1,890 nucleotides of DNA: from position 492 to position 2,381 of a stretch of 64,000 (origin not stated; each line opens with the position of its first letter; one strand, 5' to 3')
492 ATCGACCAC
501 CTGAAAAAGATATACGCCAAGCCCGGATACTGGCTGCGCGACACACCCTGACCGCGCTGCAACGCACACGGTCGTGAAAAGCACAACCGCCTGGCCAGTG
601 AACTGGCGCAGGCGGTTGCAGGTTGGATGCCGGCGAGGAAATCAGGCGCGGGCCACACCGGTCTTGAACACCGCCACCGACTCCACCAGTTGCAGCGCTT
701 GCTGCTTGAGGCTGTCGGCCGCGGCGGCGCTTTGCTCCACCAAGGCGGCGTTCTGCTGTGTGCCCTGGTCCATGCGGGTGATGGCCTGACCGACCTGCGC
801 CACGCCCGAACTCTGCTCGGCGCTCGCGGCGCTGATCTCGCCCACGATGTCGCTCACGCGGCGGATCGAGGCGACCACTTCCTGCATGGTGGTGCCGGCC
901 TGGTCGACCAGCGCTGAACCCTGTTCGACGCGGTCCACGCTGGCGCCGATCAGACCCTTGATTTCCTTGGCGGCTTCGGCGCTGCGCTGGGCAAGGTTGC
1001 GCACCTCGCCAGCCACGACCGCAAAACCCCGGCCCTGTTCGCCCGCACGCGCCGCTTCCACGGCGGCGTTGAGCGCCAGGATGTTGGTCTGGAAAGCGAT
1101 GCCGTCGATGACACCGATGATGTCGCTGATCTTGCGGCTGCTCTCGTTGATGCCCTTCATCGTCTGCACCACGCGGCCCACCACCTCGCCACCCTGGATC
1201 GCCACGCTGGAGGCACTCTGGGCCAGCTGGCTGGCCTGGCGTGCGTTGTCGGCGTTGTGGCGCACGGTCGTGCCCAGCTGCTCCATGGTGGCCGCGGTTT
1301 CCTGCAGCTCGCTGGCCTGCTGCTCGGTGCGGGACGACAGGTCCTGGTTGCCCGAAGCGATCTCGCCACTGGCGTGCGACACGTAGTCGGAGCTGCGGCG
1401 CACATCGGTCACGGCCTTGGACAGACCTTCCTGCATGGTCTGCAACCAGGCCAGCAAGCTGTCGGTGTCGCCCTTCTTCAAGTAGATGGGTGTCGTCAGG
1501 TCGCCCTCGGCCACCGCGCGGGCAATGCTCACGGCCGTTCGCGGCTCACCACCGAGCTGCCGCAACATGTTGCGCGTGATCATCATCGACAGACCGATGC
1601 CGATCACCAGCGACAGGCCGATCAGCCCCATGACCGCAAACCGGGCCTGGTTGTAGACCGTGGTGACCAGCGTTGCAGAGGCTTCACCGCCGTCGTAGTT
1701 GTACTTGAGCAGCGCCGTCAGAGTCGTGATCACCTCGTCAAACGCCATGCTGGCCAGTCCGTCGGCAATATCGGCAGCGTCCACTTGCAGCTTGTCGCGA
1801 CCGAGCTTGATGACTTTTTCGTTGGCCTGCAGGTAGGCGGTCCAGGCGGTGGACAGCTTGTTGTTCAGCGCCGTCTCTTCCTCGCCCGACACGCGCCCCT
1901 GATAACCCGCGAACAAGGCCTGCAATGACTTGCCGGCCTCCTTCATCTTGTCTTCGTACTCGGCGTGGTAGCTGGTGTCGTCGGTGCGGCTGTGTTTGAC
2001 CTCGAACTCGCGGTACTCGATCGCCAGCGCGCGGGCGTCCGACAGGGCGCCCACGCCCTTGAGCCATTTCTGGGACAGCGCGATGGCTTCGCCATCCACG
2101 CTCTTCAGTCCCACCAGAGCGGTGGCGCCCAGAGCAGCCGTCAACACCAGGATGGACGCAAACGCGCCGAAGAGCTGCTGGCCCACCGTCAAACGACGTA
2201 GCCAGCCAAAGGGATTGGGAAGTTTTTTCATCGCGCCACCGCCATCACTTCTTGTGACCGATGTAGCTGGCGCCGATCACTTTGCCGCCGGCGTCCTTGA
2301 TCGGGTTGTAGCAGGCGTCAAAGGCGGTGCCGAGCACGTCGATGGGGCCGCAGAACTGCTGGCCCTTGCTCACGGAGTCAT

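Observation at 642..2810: Soluble Cache protein heading a sigma28 operon with a 4HB chemoreceptor: possible two-part chemosensor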

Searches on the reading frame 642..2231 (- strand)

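Call 3: search_protein_families(library=pfam, proteins=[window:642-2231:-], max_evalue=0.01)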
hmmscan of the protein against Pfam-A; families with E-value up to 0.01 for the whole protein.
window:642-2231:- (529 aa): 3 families
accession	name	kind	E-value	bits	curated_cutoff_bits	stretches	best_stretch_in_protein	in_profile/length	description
PF00015.26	MCPsignal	-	3.5e-56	190.2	34.6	1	334-489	1-170/172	Methyl-accepting chemotaxis protein (MCP) signalling domain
PF12729.13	4HB_MCP_1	-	2.4e-21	76.5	27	1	14-185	2-173/181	Four helix bundle sensory module for signal transduction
PF02203.21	TarH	-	0.001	19.5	25.2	1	11-177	2-172/177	Tar ligand binding domain homologue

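Call 4: search_protein_families(library=ncbifam, proteins=[window:642-2231:-], max_evalue=0.01)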
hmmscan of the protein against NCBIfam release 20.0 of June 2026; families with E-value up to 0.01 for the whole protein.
window:642-2231:- (529 aa): 8 families
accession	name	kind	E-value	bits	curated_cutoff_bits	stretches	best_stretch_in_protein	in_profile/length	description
NF047851.1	MCPCitTducer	equivalog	1.6e-118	397.2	900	1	192-524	182-516/553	methyl-accepting chemotaxis citrate transducer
NF011622.0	PRK15048.1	equivalog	1.2e-112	377.8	900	1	173-524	164-515/553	methyl-accepting chemotaxis protein II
NF011615.0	PRK15041.1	equivalog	1.5e-111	373.8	947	1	191-524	187-517/554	methyl-accepting chemotaxis protein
NF007309.0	PRK09793.1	equivalog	4.2e-108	362.6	903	1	198-523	185-512/533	methyl-accepting chemotaxis protein IV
NF041847.1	transduc_aer2_vibrio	equivalog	3.9e-103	346.2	1200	1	232-525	461-755/804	aerotaxis transducer Aer2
NF058645.1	MCPCtpMPsAe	equivalog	1.5e-23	83.4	900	1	199-520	206-554/558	methyl-accepting chemotaxis protein CtpM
NF050802.1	AspChtxCcaA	equivalog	9.2e-23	80.5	1300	2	311-438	515-642/700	aspartate chemotaxis receptor CcaA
NF002572.0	PRK02224.1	equivalog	0.0037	15.6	1087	1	264-520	285-526/888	DNA double-strand break repair ATPase Rad50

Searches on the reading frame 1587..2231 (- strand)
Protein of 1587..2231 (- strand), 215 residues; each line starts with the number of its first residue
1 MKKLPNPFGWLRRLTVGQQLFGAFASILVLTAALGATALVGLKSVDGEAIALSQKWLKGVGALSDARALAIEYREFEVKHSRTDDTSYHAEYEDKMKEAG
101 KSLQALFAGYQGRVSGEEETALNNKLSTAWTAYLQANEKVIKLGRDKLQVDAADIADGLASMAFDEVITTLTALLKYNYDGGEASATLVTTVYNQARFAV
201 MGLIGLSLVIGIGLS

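Call 81: predict_structure(alignment_id=A5)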
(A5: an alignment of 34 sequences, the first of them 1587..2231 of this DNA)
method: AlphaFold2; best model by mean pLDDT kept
length: 215 residues; sequences in the alignment: 34
mean_pLDDT: 86.4   pTM: 0.70
mean pLDDT of the five models: 86.4, 86.3, 85.3, 83.6, 81.4
residues with pLDDT >= 90: 104; 70-90: 95; 50-70: 13; < 50: 3
segments of 3 or more residues with pLDDT < 50: 1-3
pLDDT, mean of each block of 10 residues (from residue 1): 54 71 81 81 77 79 94 97 90 96 93 89 96 97 93 97 98 93 83 83 81 70
secondary structure, 60 per line:
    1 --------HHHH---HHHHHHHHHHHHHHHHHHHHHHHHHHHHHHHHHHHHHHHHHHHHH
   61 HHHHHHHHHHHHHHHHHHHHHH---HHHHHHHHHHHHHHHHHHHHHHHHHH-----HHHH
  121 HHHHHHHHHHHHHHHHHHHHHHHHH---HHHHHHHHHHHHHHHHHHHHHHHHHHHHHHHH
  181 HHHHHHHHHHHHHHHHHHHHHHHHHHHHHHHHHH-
elements in order: H9-12 H16-82 H86-111 H117-145 H149-214

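Call 85: fold_search(model_id=the predicted structure, library=pdb)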
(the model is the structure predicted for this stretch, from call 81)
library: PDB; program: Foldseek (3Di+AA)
matches with E <= 10: 867; with E <= 0.001: 5
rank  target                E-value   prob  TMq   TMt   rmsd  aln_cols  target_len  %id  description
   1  7wrm_A                2.6e-04  1.00  0.61  0.89   2.0       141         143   16  The malate-bound dimer of chemoreceptor MCP2201 ligand binding domain (released 2023-01-04)
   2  5xua_A                3.7e-04  1.00  0.57  0.83   2.4       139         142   16  The ligand-free dimer of chemoreceptor MCP2201 ligand binding domain (released 2018-06-27)
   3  5xua_C                6.2e-04  1.00  0.56  0.83   2.2       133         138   16  The ligand-free dimer of chemoreceptor MCP2201 ligand binding domain (released 2018-06-27)
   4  5xua_G                7.2e-04  1.00  0.56  0.83   2.1       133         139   16  The ligand-free dimer of chemoreceptor MCP2201 ligand binding domain (released 2018-06-27)
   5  9kup_B                7.6e-04  1.00  0.57  0.93   1.3       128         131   16  Crystal structure of MCP2201LBD (released 2025-10-22)
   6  5xua_B                1.0e-03  1.00  0.56  0.84   2.2       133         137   16  The ligand-free dimer of chemoreceptor MCP2201 ligand binding domain (released 2018-06-27)
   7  9kup_A                1.1e-03  1.00  0.59  0.91   1.6       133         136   16  Crystal structure of MCP2201LBD (released 2025-10-22)
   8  5xub_B                2.2e-03  1.00  0.61  0.91   1.5       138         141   17  The citrate-bound trimer of chemoreceptor MCP2201 ligand binding domain (released 2018-06-27)
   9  6its_A                2.3e-03  1.00  0.62  0.88   1.6       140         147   16  The citrate-bound trimer of chemoreceptor MCP2201 ligand binding domain (released 2018-12-26)
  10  5xub_A                3.1e-03  1.00  0.61  0.90   1.8       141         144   16  The citrate-bound trimer of chemoreceptor MCP2201 ligand binding domain (released 2018-06-27)
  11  5xua_H                3.5e-03  1.00  0.55  0.84   2.3       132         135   16  The ligand-free dimer of chemoreceptor MCP2201 ligand binding domain (released 2018-06-27)
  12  6its_B                3.9e-03  1.00  0.61  0.89   1.5       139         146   16  The citrate-bound trimer of chemoreceptor MCP2201 ligand binding domain (released 2018-12-26)
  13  8bsa_B                3.9e-03  1.00  0.64  0.86   2.1       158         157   13  Vc1313-LBD bound to D-arginine (released 2023-06-07)
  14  8bsb_B                4.7e-03  1.00  0.63  0.83   2.3       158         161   13  Vc1313-LBD bound to D-lysine (released 2023-06-07)
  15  5xua_F                4.9e-03  1.00  0.56  0.86   1.9       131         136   16  The ligand-free dimer of chemoreceptor MCP2201 ligand binding domain (released 2018-06-27)
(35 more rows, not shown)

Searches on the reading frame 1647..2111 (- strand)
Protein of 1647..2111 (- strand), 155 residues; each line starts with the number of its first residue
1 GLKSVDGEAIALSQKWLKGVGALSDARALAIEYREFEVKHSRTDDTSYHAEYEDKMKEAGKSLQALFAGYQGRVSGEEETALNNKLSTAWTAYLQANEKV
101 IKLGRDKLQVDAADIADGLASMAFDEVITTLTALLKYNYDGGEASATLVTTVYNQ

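Call 61: search_solved_structures(query=window:1647-2111:-, max_evalue=1, show_alignments=1)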
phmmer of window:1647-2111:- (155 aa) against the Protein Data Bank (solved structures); distinct sequences matched with E-value up to 1: 4.
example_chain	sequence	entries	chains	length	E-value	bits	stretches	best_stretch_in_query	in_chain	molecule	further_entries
8v24_A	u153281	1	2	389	0.11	16.1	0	87-136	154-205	Lipopolysaccharide assembly protein B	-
4zlh_A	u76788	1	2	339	0.11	16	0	87-136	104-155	Lipopolysaccharide assembly protein B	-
7t6d_A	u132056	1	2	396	0.11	16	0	87-136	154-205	Lipopolysaccharide assembly protein B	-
7wzb_B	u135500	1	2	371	0.16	15.5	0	84-137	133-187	Lipopolysaccharide assembly protein B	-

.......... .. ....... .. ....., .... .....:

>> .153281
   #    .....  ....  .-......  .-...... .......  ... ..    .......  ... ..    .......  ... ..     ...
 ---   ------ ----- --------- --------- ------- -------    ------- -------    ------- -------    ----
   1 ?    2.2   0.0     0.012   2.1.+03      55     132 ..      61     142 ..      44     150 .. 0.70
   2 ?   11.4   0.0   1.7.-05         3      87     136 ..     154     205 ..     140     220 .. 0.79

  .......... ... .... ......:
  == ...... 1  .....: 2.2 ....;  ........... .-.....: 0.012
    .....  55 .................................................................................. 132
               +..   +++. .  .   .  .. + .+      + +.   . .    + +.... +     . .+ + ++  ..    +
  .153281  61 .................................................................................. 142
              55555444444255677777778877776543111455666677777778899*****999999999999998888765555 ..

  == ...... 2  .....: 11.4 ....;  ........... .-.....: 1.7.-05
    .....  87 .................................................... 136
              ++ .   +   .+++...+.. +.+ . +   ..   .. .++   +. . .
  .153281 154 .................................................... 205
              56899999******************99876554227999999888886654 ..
